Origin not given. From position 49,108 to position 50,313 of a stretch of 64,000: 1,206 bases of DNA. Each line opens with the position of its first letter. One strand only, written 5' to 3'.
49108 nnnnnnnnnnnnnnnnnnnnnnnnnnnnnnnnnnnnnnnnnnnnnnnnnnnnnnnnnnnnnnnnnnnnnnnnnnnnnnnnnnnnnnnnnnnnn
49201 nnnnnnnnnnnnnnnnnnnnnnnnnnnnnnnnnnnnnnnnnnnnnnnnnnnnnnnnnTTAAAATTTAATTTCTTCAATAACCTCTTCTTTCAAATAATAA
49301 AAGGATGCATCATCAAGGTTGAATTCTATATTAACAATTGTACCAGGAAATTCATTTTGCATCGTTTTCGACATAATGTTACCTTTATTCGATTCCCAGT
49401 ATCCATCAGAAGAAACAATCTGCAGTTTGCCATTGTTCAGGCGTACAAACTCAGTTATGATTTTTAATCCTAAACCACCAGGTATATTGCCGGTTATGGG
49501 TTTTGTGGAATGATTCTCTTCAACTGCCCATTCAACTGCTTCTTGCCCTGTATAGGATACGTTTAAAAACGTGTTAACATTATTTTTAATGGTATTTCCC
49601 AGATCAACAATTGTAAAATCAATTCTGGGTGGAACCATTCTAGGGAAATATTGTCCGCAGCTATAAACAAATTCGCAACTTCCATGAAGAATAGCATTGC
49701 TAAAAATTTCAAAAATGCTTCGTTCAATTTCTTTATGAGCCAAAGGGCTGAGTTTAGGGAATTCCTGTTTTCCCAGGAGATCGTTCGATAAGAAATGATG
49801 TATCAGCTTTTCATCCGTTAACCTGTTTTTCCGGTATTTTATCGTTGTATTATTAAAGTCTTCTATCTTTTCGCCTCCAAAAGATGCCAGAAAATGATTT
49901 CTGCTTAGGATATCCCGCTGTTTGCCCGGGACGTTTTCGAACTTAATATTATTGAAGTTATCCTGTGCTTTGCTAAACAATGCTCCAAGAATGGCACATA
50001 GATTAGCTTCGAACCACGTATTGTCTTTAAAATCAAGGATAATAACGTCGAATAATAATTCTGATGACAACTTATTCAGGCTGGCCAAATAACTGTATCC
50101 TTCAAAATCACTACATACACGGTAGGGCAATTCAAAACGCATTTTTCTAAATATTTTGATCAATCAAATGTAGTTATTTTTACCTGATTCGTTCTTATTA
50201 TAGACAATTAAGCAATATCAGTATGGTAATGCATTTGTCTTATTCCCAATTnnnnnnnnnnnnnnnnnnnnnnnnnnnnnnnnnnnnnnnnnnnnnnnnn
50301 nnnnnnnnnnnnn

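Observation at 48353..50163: GHKL ATPase / STAS-like (DUF4325) / PIN operon: candidate partner-switching module driving a nuclease, next to an R-M enzyme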

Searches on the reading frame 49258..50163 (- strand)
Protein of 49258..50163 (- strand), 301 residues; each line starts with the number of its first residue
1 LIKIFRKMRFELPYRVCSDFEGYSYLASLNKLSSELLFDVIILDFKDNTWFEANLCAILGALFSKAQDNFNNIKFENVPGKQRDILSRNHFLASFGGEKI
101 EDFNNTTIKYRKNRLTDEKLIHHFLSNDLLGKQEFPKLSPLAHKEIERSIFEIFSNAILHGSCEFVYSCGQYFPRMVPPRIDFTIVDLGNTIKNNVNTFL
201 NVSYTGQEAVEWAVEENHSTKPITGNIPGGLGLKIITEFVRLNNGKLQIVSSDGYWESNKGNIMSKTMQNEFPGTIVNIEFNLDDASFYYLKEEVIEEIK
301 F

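Call 3: search_protein_families(library=pfam, proteins=[window:49258-50163:-], max_evalue=1)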
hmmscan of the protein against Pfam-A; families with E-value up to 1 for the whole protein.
window:49258-50163:- (301 aa): 0 families

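Call 4: search_protein_families(library=padloc, proteins=[window:49258-50163:-], max_evalue=1)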
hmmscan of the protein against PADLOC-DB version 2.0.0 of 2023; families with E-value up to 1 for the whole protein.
window:49258-50163:- (301 aa): 1 family
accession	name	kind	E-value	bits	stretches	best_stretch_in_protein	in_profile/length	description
PDLC02567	DrmA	-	0.00016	16.9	1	146-285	140-274/1750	DrmA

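Call 5: search_protein_families(library=ncbifam, proteins=[window:49258-50163:-], max_evalue=1)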
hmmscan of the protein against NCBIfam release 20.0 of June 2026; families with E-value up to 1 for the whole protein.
window:49258-50163:- (301 aa): 0 families

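Call 6: search_solved_structures(query=window:49258-50163:-, max_evalue=10, show_alignments=2)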
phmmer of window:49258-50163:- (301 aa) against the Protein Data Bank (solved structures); distinct sequences matched with E-value up to 10: 2.
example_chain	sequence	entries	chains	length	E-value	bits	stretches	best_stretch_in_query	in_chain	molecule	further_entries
5jy5_A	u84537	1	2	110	0.27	13.6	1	39-123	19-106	Thioredoxin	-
4yle_A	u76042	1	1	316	1.8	10.9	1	245-274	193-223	Periplasmic binding protein/LacI transcriptional regulator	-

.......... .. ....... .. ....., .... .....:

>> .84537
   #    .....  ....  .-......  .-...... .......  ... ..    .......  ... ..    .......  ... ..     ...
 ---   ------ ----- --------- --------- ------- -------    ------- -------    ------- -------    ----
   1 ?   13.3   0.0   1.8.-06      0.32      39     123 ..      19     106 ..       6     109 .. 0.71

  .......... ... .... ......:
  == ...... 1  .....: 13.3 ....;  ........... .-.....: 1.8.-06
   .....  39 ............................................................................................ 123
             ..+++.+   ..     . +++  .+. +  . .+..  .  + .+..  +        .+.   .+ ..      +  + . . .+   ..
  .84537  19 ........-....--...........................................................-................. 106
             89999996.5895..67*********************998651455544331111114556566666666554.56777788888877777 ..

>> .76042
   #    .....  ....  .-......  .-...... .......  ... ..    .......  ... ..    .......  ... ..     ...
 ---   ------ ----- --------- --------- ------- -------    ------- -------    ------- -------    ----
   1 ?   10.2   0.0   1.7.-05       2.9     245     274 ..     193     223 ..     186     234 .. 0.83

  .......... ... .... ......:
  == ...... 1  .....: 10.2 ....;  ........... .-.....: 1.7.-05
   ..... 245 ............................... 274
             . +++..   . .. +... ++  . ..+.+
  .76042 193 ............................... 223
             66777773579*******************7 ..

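Call 17: find_homologous_proteins(query=window:49258-50163:-, max_evalue=0.001)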
Query window:49258-50163:- (301 aa): 357 proteins with E <= 0.001 among 985 candidates; the best 120 are listed.
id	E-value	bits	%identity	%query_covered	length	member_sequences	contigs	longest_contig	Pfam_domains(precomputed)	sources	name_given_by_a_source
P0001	1.2e-180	617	92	98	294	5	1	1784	-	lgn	-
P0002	1.6e-147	509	77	98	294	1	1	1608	-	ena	-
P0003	9.6e-143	493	74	99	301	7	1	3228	-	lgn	-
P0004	1.1e-142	493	72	98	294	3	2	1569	-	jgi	-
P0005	6.0e-141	487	73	96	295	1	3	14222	-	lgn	-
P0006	1.2e-133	463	70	96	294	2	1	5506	-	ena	-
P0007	1.6e-120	420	64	98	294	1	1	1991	-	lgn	-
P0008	2.2e-120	419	62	98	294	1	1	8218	-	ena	-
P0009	1.9e-119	416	62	97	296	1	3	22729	-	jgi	jgi:hypothetical protein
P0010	1.2e-118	414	63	96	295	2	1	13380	-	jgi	jgi:hypothetical protein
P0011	8.3e-118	411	63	97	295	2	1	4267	-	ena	-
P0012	6.9e-117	408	61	98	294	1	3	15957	-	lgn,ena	-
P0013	7.7e-117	408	60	98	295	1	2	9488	-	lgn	-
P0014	3.5e-116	406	62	98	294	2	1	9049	-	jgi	-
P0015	3.6e-116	406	61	97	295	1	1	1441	-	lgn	-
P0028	1.3e-112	394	60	96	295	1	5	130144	-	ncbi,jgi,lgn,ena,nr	ncbi:MAG TPA: hypothetical protein PKK00_01695 [Bacteroidales bacterium]|nr:hypothetical protein [Ba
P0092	1.8e-93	331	53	95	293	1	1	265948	-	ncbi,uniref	ncbi:hypothetical protein [Reichenbachiella sp. MALMAid0571]|uniref:hypothetical protein n=1 Tax=Rei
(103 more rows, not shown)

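Call 21: find_encoding_contigs(protein=P0092, flank=8000, max_places=2)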
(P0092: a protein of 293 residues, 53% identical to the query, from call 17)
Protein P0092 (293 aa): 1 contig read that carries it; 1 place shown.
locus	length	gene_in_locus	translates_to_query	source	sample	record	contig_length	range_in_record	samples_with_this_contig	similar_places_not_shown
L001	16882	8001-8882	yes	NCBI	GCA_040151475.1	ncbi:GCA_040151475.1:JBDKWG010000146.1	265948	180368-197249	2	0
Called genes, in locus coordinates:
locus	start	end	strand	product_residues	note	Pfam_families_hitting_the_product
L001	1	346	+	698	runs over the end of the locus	PF17191:RecG_wedge, PF01336:tRNA_anti-codon (weak), PF00270:DEAD, PF04851:ResIII, PF00271:Helicase_C, PF19833:RecG_dom3_C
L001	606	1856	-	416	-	PF13975:gag-asp_proteas (faint), PF13650:Asp_protease_2 (weak), PF13180:PDZ_2, PF17820:PDZ_6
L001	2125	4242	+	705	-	PF00115:COX1, PF02433:FixO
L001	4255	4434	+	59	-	-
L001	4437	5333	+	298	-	PF14715:FixP_N, PF00034:Cytochrom_C, PF13442:Cytochrome_CBB3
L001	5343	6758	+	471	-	PF12801:Fer4_5, PF13484:Fer4_16 (faint), PF13534:Fer4_17 (faint), PF12838:Fer4_7 (weak), PF13183:Fer4_8 (faint), PF13187:Fer4_9 (weak), PF13746:Fer4_18, PF11614:FixG_C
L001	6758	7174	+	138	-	PF05751:FixH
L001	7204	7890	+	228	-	PF13386:DsbD_2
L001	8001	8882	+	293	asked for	-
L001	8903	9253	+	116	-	PF14213:DUF4325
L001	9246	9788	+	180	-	PF01850:PIN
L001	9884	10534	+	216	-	PF09335:VTT_dom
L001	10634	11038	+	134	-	PF27311:AF_1994_N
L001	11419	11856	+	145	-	PF11137:DUF2909 (faint), PF09834:DUF2061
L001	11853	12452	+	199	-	PF01583:APS_kinase, PF13238:AAA_18, PF13671:AAA_33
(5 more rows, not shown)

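Call 22: find_encoding_contigs(protein=P0028, flank=8000, max_places=2)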
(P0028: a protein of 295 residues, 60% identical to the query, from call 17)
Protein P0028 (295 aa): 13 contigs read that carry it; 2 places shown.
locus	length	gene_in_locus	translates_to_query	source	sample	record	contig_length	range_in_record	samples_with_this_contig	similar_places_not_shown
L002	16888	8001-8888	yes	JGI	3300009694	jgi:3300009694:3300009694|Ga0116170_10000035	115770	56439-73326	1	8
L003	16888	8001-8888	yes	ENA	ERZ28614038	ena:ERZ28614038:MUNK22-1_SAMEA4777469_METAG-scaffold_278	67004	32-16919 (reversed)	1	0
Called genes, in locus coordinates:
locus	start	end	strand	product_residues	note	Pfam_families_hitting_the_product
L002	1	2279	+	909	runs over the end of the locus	PF12985:DUF3869 (weak), PF13620:CarboxypepD_reg, PF13715:CarbopepD_reg_2, PF07715:Plug (weak)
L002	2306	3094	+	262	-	PF18942:DUF5689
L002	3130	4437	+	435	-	PF18942:DUF5689, PF16409:DUF5017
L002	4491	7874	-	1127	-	PF17757:UvrB_inter, PF02559:CarD_TRCF_RID, PF00270:DEAD, PF04851:ResIII, PF00271:Helicase_C, PF03461:TRCF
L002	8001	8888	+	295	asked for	-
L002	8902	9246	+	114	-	PF14213:DUF4325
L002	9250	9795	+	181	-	-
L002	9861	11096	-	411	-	PF00365:PFK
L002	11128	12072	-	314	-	PF00389:2-Hacid_dh, PF02826:2-Hacid_dh_C, PF07991:KARI_N (weak), PF03446:NAD_binding_2, PF03807:F420_oxidored (weak)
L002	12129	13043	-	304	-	PF00781:DAGK_cat, PF19279:YegS_C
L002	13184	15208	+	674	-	PF11028:TMEM260_N, PF28495:TMEM260_2 (weak)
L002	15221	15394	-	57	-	-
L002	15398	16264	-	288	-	PF01145:Band_7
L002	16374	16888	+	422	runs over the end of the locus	PF01566:Nramp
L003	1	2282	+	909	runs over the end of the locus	PF12985:DUF3869 (weak), PF13620:CarboxypepD_reg, PF13715:CarbopepD_reg_2, PF07715:Plug (weak)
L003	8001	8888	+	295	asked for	-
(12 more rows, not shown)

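Call 26: find_related_loci(query=window:49258-50142:-, collection=genome_contigs, flank=8000)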
Query window:49258-50142:- (294 aa) in genome_contigs; peptide patterns used: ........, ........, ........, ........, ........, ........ (x = any residue, [..] = any of these).
43 stretches matched a pattern, but none encodes a relative of the query by tblastn (E <= 1e-3).

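Call 28: find_related_loci(query=A1, collection=genome_contigs, flank=10000)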
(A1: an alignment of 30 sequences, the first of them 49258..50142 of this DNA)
Query A1 (294 aa) in genome_contigs; peptide patterns used: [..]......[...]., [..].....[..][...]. (x = any residue, [..] = any of these).
187 stretches matched a pattern; 158 encode a relative of the query (tblastn E <= 1e-3); the best 80 are kept; 80 distinct loci.
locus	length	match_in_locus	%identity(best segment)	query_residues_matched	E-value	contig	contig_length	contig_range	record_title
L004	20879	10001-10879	74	2-294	5e-147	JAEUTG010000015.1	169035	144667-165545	MAG: Bacteroidales bacterium isolate new MAG-323 k141_4298512, whole genome shotgun sequence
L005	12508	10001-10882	60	1-294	5e-119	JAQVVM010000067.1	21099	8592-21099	MAG: Bacteroidales bacterium isolate STF1_8 NODE_6039_length_21099_cov_4.145432_Sandtown_F1, whole genome shotgun sequen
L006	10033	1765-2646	59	1-294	2e-117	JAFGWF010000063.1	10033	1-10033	MAG: Bacteroidales bacterium isolate ZodW_Metabat.232 k87_2455099, whole genome shotgun sequence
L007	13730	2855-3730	59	3-294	7e-116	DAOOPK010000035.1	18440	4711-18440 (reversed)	MAG TPA_asm: Bacteroidales bacterium isolate AMR_MDS_2599 NODE_3663_length_18440_cov_6.985097, whole genome shotgun sequ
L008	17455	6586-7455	59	5-294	4e-112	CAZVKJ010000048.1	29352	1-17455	MAG TPA_asm: uncultured Bacteroidales bacterium isolate SRP089250_co1_43 genome assembly, contig: NODE_2382_length_29352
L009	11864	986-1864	56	1-294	9e-111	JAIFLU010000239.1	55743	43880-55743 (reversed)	MAG: Bacteroidetes bacterium isolate bin_228 scaffold_176, whole genome shotgun sequence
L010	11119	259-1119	59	9-294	1e-109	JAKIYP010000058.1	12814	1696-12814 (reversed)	MAG: Bacteroidetes bacterium isolate UR.bin82 UR_contig_13704, whole genome shotgun sequence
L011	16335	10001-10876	57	3-294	4e-107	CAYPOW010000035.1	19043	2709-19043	MAG TPA_asm: uncultured Draconibacterium sp. isolate SRP191223_co1_1 genome assembly, contig: NODE_2731_length_19043_cov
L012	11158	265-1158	56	4-294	3e-105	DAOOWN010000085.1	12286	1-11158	MAG TPA_asm: Bacteroidales bacterium isolate AMR_MDS_2414 NODE_5146_length_12286_cov_7.280353, whole genome shotgun sequ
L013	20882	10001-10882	54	1-294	5e-103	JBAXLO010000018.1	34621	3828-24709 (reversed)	MAG: Bacteroidota bacterium isolate ELA429 MAG429_18, whole genome shotgun sequence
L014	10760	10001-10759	61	1-253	3e-101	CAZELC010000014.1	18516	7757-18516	MAG TPA_asm: uncultured Bacteroidales bacterium isolate SRP220891_co1_21 genome assembly, contig: NODE_5661_length_18516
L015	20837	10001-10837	53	2-283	1e-96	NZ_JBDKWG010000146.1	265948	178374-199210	Reichenbachiella sp. MALMAid0571 k141_158, whole genome shotgun sequence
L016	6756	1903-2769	48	1-291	4e-92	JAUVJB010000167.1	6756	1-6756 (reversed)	MAG: Bacteroidota bacterium isolate CSMAG_443 CSMAG_443_k127_3364840_length_6756_cov_15.0460, whole genome shotgun seque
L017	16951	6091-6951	49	1-291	1e-91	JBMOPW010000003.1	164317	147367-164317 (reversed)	MAG: Candidatus Zhuqueibacterota bacterium isolate Betzabe_MAG138 MAG138_3, whole genome shotgun sequence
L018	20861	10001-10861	50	1-291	2e-91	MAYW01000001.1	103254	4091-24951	MAG: Candidatus Scalindua rubra isolate BSI-1 SCARUB_contig000001, whole genome shotgun sequence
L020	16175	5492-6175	61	64-291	9e-91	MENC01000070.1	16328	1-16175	MAG: Bacteroidetes bacterium GWA2_30_7 gwa2_scaffold_15734, whole genome shotgun sequence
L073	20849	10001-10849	37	1-287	6e-64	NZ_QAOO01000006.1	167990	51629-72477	Nitrosomonas nitrosa strain Nm90 Ga0181054_106, whole genome shotgun sequence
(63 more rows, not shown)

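Call 35: predict_structure(alignment_id=A1)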
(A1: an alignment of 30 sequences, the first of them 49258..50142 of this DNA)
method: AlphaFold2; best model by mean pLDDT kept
length: 294 residues; sequences in the alignment: 30
mean_pLDDT: 89.7   pTM: 0.90
mean pLDDT of the five models: 89.7, 89.1, 89.1, 88.1, 85.1
residues with pLDDT >= 90: 206; 70-90: 65; 50-70: 15; < 50: 8
segments of 3 or more residues with pLDDT < 50: 213-217
pLDDT, mean of each block of 10 residues (from residue 1): 96 98 94 96 96 96 94 94 94 89 91 92 90 92 88 81 91 95 89 92 88 51 73 94 97 95 96 93 82 54
secondary structure, 60 per line:
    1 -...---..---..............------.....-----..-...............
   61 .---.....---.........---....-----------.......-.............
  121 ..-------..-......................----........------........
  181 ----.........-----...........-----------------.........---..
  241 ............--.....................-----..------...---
elements in order: E2-4 H13-26 E33-37 H46-61 E65-69 H73-81 H85-88 E100-106 H108-122 H133-154 E159-166 E173-180 H185-193 H199-209 H227-235 E239-252 E255-275

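Call 38: fold_search(model_id=the predicted structure, library=pdb)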
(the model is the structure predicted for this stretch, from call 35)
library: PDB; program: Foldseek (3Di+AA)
matches with E <= 10: 381; with E <= 0.001: 3
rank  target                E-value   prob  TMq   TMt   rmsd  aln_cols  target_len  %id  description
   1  8agi_B                1.9e-04  0.90  0.21  0.26  14.7       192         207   16  Structure of human Heat shock protein 90-alpha N-terminal domain (Hsp90-NTD) in complex with JMC31 (released 2022-09-07)
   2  8agj_B                1.9e-04  0.90  0.20  0.26  15.2       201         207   15  Structure of human Heat shock protein 90-alpha N-terminal domain (Hsp90-NTD) variant K112A in complex with JMC31 (released 2022-09-07)
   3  6dk7_B                7.8e-04  0.98  0.28  0.36  19.4       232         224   14  RetS histidine kinase region with cobalt (released 2019-03-20)
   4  6dk8_F                1.1e-03  0.96  0.27  0.35  18.7       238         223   13  RetS kinase region without cobalt (released 2019-03-20)
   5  6dk7_F                1.6e-03  0.90  0.27  0.34  19.4       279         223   12  RetS histidine kinase region with cobalt (released 2019-03-20)
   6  6dk7_G                2.2e-03  0.99  0.30  0.38  12.2       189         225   14  RetS histidine kinase region with cobalt (released 2019-03-20)
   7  6dk8_B                2.5e-03  0.91  0.28  0.35  19.2       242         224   14  RetS kinase region without cobalt (released 2019-03-20)
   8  6dk8_G                3.1e-03  0.82  0.28  0.35  19.8       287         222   12  RetS kinase region without cobalt (released 2019-03-20)
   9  4xiv_A                3.5e-03  0.66  0.28  0.32  20.3       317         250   13  Kinase and Dimerization (P3P4) of the Thermotoga maritima CheA kinase (released 2015-11-04)
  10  7kcl_B                4.0e-03  0.54  0.21  0.12  21.1       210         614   16  Full-length human mitochondrial Hsp90 (TRAP1) in complex with SdhB in the presence of AMP-PNP (released 2021-10-13)
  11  1til_E                4.5e-03  0.98  0.28  0.53   7.4       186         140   13  Crystal Structures of the ADP and ATP bound forms of the Bacillus Anti-sigma factor SpoIIAB in complex with the Anti-a (released 2004-06-15)
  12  6y8o_A                4.5e-03  0.90  0.26  0.37  12.1       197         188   12  Mycobacterium smegmatis GyrB 22kDa ATPase sub-domain in complex with novobiocin (released 2020-08-12)
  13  6dk7_H                4.5e-03  0.87  0.27  0.35  19.4       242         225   14  RetS histidine kinase region with cobalt (released 2019-03-20)
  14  6xg6_A                4.5e-03  0.66  0.21  0.12  13.8       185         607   14  Full-length human mitochondrial Hsp90 (TRAP1) with ADP-BeF3 (released 2020-09-30)
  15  6dk8_A                4.8e-03  0.82  0.27  0.34  17.7       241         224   13  RetS kinase region without cobalt (released 2019-03-20)
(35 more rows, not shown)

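Call 42: search_dna_similar(query=window:49258-50142:-, collection=plasmids, mode=protein, max_rows=15)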
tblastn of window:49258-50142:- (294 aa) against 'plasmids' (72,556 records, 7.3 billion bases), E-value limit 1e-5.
Records with a match: 1; places in all: 1; records where one place covers at least 80% of the query: 1.
Best place of each record, by identity: <60% 1.
By first word of the organism name: Deinococcus 1.
By predicted mobility (MOB-suite, as given by PLSDB): non-mobilizable 1.
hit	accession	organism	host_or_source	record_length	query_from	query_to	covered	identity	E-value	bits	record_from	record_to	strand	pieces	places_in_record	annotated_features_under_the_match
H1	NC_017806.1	Deinococcus gobiensis I-0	-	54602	9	291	96%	34.5%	9e-40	154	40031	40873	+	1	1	ATP-binding protein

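Call 43: search_dna_similar(query=window:49258-50142:-, collection=phages, mode=protein, max_rows=15)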
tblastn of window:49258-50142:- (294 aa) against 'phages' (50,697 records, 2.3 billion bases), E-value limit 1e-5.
Records with a match: 2; places in all: 2; records where one place covers at least 80% of the query: 2.
Best place of each record, by identity: <60% 2.
By first word of the organism name: Bacteriophage 1; Streptococcus 1.
By host as written in the record: - 1; Streptococcus dysgalactiae WCHSDSE-1 1.
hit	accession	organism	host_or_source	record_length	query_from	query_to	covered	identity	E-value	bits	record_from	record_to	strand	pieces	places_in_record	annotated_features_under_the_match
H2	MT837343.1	Bacteriophage sp.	human fecal samples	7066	7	285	95%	31.1%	1e-31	129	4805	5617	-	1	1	record has no annotation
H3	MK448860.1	Streptococcus phage Javan172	Streptococcus dysgalactiae WCHSDSE-1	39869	32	279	84%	29.5%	3e-19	93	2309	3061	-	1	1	ATPase-like protein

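Call 47: search_solved_structures(query=A1, max_evalue=1)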
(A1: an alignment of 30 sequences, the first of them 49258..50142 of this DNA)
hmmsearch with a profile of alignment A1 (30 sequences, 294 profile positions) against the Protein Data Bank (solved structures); distinct sequences matched with E-value up to 1: 3.
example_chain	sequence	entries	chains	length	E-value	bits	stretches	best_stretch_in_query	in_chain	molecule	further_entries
5tj3_A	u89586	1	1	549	0.13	14.7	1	188-266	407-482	Alkaline phosphatase PafA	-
5too_A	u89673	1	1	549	0.13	14.7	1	188-266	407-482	Alkaline phosphatase PafA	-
1sbo_A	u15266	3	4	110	0.2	14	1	8-88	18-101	Putative anti-sigma factor antagonist TM1442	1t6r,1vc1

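Call 57: find_encoding_contigs(protein=window:49258-50142:-, flank=10000, max_places=3)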
Protein window:49258-50142:- (294 aa): 4 contigs read that carry it; 3 places shown.
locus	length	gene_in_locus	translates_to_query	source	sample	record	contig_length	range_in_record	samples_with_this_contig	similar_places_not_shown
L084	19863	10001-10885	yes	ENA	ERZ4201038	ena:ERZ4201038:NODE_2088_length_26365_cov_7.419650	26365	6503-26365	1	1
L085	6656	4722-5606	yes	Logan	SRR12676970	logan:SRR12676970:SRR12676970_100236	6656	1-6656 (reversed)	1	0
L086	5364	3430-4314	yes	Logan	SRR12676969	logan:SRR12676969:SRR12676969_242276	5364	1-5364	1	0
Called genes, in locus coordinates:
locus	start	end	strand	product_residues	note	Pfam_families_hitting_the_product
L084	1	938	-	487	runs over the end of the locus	PF18962:Por_Secre_tail (faint)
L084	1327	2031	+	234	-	PF01553:Acyltransferase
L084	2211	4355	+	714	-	PF00933:Glyco_hydro_3, PF01915:Glyco_hydro_3_C, PF14310:Fn3-like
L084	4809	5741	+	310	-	PF13620:CarboxypepD_reg, PF13715:CarbopepD_reg_2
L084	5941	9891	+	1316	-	PF02384:N6_Mtase, PF07669:Eco57I, PF01420:Methylase_S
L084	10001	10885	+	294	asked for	-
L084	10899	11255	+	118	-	PF14213:DUF4325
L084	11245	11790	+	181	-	PF01850:PIN (weak)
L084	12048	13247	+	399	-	PF13177:DNA_pol3_delta2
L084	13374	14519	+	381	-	PF04468:PSP1, PF28472:PSP1_3rd, PF28473:YaaT_C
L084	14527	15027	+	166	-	PF14109:GldH_lipo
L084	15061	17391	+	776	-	PF00912:Transgly, PF28500:PBP_middle, PF00905:Transpeptidase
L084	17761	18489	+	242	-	PF13568:OMP_b-brl_2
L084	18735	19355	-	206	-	-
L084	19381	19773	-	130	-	PF04552:Sigma54_DBD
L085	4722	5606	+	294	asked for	-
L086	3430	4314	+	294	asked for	-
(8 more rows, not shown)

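Call 63: get_annotated_region(hit=H3, flank=3000)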
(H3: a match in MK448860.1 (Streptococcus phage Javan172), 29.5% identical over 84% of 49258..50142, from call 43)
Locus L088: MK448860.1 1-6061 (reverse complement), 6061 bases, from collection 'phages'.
description: Streptococcus phage Javan172, complete genome.
organism: Streptococcus phage Javan172 (NCBI taxid 2548021)
taxonomy: Viruses; Duplodnaviria; Heunggongvirae; Uroviricota; Caudoviricetes; Trabyvirinae
host: Streptococcus dysgalactiae WCHSDSE-1; source: -; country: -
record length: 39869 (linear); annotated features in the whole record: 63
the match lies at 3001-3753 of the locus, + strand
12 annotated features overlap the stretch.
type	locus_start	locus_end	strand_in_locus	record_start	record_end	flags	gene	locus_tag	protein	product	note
CDS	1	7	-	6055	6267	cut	-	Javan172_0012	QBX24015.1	hypothetical protein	-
CDS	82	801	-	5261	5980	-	-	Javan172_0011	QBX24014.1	antirepressor protein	-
CDS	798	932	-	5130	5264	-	-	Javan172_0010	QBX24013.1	hypothetical protein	-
CDS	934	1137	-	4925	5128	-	-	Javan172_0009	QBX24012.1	hypothetical protein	-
CDS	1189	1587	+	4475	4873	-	-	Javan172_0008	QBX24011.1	hypothetical protein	-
CDS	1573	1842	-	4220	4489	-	-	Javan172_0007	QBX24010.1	hypothetical protein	-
CDS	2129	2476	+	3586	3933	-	-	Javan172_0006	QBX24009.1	transcriptional regulator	-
CDS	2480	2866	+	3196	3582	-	-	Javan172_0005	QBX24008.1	hypothetical protein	-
CDS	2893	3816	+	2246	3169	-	-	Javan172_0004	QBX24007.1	ATPase-like protein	ATP-binding region, ATPase-like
CDS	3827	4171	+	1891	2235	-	-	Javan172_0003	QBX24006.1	hypothetical protein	-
CDS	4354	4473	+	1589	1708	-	-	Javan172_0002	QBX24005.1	hypothetical protein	-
CDS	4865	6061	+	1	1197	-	-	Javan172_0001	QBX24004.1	integrase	integrase: site-specific recombinase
